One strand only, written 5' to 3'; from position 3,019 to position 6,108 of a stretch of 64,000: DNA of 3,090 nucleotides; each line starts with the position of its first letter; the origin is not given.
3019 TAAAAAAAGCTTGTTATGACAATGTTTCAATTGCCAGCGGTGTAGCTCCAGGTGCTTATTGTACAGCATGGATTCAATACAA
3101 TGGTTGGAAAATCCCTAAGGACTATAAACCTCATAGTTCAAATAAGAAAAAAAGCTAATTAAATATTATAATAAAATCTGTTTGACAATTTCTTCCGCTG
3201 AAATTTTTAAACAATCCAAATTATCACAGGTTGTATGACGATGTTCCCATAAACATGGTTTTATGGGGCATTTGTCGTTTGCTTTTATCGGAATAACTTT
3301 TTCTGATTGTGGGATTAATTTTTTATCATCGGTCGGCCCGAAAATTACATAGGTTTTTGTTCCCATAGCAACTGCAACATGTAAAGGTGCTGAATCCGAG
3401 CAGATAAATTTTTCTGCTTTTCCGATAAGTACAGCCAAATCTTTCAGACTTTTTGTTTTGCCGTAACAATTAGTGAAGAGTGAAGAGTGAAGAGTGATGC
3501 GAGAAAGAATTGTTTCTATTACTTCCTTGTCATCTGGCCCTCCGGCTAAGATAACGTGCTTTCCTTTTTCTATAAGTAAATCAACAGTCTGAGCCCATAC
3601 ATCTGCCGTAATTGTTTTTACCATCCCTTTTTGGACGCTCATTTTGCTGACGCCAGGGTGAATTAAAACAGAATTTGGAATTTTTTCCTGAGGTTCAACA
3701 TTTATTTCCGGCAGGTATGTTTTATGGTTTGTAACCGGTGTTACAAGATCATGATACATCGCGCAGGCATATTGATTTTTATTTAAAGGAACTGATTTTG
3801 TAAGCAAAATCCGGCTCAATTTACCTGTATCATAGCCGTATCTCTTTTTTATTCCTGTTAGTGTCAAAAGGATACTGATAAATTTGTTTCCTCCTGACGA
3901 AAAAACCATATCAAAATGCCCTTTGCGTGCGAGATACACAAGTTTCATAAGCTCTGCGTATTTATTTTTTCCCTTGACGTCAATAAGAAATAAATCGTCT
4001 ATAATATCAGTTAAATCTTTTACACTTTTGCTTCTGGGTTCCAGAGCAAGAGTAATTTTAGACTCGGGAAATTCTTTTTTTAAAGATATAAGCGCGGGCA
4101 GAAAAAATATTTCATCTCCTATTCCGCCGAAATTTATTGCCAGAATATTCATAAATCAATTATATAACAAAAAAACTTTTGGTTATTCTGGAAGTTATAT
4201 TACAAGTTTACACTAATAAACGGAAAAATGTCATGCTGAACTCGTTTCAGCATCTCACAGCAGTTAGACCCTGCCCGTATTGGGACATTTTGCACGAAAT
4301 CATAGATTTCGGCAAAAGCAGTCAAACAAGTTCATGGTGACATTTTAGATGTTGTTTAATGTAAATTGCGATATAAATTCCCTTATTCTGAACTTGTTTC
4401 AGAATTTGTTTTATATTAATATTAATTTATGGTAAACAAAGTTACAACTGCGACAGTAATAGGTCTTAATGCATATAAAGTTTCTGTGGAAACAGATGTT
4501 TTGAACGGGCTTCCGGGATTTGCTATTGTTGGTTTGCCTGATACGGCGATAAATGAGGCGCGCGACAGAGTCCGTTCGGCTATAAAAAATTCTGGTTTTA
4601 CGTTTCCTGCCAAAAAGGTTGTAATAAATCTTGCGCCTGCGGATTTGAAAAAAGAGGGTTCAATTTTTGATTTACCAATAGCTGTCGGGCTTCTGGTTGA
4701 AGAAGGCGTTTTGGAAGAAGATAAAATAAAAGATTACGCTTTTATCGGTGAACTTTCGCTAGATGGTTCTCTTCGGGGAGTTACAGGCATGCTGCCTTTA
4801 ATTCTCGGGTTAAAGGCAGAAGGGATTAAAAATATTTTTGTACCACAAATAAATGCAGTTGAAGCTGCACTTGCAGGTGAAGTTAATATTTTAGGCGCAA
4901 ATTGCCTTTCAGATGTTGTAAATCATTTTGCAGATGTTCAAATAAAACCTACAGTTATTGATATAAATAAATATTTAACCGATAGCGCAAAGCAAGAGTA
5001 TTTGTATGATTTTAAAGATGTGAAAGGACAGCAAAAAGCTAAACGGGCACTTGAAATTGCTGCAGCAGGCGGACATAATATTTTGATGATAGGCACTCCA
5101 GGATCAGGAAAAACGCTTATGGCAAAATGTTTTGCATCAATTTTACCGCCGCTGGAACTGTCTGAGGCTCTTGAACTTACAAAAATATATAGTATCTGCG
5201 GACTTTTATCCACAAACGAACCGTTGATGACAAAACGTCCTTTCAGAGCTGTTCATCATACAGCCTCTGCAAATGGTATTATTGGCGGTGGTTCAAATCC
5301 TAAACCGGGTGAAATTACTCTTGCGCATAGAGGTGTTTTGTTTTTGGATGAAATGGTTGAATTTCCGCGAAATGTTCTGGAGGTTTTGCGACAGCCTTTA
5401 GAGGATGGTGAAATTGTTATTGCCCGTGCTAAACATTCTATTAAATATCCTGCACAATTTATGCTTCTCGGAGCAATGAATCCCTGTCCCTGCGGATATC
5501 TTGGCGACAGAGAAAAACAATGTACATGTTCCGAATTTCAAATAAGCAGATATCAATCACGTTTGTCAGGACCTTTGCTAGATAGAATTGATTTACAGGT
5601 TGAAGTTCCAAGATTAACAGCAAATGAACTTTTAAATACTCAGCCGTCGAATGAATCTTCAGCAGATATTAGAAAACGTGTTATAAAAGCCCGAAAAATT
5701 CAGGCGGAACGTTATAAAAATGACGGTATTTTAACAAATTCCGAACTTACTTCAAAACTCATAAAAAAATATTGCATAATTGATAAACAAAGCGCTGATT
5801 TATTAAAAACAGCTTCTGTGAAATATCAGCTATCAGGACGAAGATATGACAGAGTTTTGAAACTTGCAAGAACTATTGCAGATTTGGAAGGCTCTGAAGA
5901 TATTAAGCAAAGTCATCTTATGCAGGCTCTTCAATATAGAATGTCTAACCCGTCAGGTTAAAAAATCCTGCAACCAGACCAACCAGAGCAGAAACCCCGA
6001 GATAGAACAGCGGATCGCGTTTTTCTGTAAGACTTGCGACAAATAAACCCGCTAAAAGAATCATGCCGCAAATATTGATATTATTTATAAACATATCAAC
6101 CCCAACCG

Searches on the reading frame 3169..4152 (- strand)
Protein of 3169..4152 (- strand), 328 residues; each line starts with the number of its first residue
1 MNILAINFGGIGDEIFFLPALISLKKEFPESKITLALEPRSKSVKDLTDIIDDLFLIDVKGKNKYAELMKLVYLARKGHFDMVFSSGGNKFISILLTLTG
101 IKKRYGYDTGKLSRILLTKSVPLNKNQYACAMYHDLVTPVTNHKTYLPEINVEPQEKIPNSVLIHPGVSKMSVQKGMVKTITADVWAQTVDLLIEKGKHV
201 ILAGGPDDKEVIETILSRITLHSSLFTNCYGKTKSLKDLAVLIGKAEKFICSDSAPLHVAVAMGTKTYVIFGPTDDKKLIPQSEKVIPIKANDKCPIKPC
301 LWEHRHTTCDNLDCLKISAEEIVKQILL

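Call 79: search_protein_families(library=pfam, proteins=[window:3169-4152:-], max_evalue=0.001)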
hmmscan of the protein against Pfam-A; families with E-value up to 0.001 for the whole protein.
window:3169-4152:- (328 aa): 1 family
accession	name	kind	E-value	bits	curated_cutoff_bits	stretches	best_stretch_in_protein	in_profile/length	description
PF01075.23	Glyco_transf_9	-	2.5e-20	73.3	22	1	76-294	9-232/247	Glycosyltransferase family 9 (heptosyltransferase)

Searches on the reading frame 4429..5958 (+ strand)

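Call 10: search_protein_families(library=pfam, proteins=[window:4429-5958:+], max_evalue=0.001)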
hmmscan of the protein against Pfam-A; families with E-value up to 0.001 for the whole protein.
window:4429-5958:+ (510 aa): 7 families
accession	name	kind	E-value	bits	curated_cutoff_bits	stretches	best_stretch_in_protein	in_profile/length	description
PF01078.27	Mg_chelatase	-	3.9e-96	320.8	20.3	1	194-400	1-206/207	Magnesium chelatase, subunit ChlI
PF13541.12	ChlI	-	1.2e-46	158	27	1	20-142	1-121/121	Subunit ChlI of Mg-chelatase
PF13335.12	Mg_chelatase_C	-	2.2e-32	111.9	26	1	409-504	2-94/94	Magnesium chelatase, subunit ChlI C-terminal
PF07728.20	AAA_5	-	4.7e-09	36.8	22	1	217-354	1-125/139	AAA domain (dynein-related subfamily)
PF00493.29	MCM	-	4.2e-07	29.7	23.3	1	292-389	113-200/224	MCM P-loop domain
PF00158.32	Sigma54_activat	-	1.1e-06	28.9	20.2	1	202-331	9-124/168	Sigma-54 interaction domain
PF05496.18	RuvB_N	-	4.6e-05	23.7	27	0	195-238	6-56/159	Holliday junction DNA helicase RuvB P-loop domain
